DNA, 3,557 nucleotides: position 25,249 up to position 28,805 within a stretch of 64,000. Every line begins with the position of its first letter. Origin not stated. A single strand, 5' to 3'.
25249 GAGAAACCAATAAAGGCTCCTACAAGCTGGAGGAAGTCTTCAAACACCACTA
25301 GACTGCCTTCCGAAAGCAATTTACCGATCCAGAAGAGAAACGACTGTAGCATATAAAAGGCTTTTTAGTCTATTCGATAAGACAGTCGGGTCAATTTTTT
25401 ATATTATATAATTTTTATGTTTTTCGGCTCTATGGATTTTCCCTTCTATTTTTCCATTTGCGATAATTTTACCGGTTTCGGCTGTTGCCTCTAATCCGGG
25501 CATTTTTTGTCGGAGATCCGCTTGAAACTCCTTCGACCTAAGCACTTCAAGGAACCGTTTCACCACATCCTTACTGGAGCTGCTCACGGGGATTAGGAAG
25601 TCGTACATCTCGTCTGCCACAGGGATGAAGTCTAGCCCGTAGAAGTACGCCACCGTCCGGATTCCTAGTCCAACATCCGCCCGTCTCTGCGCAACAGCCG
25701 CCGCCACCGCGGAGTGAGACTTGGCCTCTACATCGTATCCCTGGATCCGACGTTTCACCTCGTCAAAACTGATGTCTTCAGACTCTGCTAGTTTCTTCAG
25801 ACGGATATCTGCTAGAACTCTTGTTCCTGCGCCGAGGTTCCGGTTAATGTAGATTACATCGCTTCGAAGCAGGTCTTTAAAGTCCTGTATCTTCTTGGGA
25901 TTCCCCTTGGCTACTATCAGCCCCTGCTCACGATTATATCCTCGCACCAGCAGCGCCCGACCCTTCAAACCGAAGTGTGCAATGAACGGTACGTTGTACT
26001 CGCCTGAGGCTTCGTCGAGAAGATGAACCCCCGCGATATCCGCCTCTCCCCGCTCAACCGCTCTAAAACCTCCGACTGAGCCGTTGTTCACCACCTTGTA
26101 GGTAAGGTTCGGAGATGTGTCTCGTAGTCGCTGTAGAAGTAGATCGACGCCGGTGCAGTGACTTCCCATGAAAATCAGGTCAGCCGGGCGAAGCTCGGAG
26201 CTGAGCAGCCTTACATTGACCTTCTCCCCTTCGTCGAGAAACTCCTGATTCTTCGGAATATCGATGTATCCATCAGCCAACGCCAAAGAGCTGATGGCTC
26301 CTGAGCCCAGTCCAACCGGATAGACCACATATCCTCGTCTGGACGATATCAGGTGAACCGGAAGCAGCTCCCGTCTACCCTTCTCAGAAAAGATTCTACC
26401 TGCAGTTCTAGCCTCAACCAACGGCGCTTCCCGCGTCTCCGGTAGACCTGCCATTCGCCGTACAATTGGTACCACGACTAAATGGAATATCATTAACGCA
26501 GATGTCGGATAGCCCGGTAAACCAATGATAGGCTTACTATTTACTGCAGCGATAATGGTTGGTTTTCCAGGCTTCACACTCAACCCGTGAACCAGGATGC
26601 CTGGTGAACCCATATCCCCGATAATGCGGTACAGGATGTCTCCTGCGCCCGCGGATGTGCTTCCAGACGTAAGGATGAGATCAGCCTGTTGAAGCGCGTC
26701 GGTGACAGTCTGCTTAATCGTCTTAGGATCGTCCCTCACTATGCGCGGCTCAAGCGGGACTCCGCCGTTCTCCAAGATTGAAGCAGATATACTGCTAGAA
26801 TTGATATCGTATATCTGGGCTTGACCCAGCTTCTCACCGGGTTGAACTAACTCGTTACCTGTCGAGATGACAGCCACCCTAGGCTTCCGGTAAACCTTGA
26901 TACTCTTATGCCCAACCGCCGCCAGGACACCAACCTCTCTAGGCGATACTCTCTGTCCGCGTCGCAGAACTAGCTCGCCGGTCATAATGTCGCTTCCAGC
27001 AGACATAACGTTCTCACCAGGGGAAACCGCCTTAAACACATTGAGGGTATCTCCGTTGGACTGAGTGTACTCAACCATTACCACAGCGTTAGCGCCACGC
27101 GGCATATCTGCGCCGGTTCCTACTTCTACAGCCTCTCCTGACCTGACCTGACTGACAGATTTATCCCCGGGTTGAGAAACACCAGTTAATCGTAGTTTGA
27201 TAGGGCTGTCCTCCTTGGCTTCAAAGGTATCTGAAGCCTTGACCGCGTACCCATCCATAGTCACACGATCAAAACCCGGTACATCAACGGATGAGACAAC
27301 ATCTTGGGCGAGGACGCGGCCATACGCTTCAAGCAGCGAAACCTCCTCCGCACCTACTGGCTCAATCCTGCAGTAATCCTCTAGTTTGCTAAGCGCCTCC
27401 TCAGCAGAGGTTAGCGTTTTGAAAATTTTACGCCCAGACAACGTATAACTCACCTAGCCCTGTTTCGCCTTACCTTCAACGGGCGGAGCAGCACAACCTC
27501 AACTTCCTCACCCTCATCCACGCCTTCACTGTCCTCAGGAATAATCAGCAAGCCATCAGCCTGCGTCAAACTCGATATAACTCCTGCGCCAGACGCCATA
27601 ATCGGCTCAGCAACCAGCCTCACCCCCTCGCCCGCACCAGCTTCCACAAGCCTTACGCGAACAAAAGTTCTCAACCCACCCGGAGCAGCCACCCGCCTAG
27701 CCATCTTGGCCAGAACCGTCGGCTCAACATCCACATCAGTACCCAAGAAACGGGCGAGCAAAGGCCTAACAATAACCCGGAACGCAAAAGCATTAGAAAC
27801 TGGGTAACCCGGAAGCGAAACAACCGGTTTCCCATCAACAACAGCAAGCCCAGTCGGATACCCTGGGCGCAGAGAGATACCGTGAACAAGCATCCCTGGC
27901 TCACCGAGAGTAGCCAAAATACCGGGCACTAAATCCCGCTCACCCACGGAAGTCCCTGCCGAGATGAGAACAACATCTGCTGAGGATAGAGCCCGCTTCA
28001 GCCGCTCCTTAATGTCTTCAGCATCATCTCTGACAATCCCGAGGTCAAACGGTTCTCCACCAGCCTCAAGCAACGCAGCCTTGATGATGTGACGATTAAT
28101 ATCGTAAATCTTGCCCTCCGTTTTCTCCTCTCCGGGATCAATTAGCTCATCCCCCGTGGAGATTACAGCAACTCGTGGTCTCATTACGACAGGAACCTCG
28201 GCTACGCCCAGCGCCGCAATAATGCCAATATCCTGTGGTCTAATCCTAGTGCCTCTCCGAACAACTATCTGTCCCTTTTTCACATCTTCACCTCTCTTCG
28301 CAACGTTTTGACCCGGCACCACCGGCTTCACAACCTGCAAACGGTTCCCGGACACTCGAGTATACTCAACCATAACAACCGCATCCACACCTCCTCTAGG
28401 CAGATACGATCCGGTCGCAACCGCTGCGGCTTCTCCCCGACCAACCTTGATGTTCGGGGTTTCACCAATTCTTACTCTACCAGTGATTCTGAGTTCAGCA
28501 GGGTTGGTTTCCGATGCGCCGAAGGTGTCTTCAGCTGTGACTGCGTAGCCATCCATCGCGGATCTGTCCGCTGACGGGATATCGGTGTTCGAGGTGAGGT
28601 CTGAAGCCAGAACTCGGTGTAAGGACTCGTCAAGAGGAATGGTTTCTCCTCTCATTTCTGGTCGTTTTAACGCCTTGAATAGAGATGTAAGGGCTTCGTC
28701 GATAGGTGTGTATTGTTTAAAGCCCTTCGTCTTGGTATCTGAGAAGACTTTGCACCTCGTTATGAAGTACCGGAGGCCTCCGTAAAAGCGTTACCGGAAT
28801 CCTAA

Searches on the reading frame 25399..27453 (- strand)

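Call 91: search_protein_families(library=pfam, proteins=[window:25399-27453:-], max_evalue=0.00001)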
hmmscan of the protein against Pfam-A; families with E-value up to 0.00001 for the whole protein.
window:25399-27453:- (684 aa): 5 families
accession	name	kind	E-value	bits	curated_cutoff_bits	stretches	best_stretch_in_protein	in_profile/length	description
PF12727.12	PBP_like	-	8.9e-63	211.4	27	1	442-639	3-193/193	PBP superfamily domain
PF03453.22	MoeA_N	-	1.8e-47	161.5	30.8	1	16-181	2-160/160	MoeA N-terminal region (domain I and II)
PF00994.29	MoCF_biosynth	-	2.1e-27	96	26.6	1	194-332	1-143/144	Probable molybdopterin binding domain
PF03454.20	MoeA_C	-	1.1e-18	67.6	22.1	1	348-417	2-72/72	MoeA C-terminal region (domain IV)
PF13531.11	SBP_bac_11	-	3.3e-10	40.6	25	1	511-649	82-223/227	Bacterial extracellular solute-binding protein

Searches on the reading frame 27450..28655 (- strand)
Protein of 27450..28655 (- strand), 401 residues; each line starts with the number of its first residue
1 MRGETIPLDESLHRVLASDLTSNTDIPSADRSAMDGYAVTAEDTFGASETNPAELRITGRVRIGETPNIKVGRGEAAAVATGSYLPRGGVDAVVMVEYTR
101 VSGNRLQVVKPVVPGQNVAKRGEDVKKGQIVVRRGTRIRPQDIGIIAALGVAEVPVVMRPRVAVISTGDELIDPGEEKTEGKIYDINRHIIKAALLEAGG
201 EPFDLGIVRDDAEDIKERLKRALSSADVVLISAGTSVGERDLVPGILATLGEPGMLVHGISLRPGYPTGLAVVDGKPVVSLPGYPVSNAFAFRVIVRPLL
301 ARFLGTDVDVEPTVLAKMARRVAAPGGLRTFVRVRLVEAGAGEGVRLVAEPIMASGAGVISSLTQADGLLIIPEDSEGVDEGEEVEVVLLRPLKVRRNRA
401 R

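Call 47: search_protein_families(library=pfam, proteins=[window:27450-28655:-], max_evalue=0.00001)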
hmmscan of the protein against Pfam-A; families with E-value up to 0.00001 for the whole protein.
window:27450-28655:- (401 aa): 3 families
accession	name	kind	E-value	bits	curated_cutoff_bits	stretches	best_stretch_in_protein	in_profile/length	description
PF03453.22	MoeA_N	-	6.6e-43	146.6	30.8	1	4-150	20-160/160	MoeA N-terminal region (domain I and II)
PF00994.29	MoCF_biosynth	-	1e-31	110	26.6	1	163-301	1-143/144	Probable molybdopterin binding domain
PF03454.20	MoeA_C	-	2.5e-18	66.5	22.1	1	316-390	2-72/72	MoeA C-terminal region (domain IV)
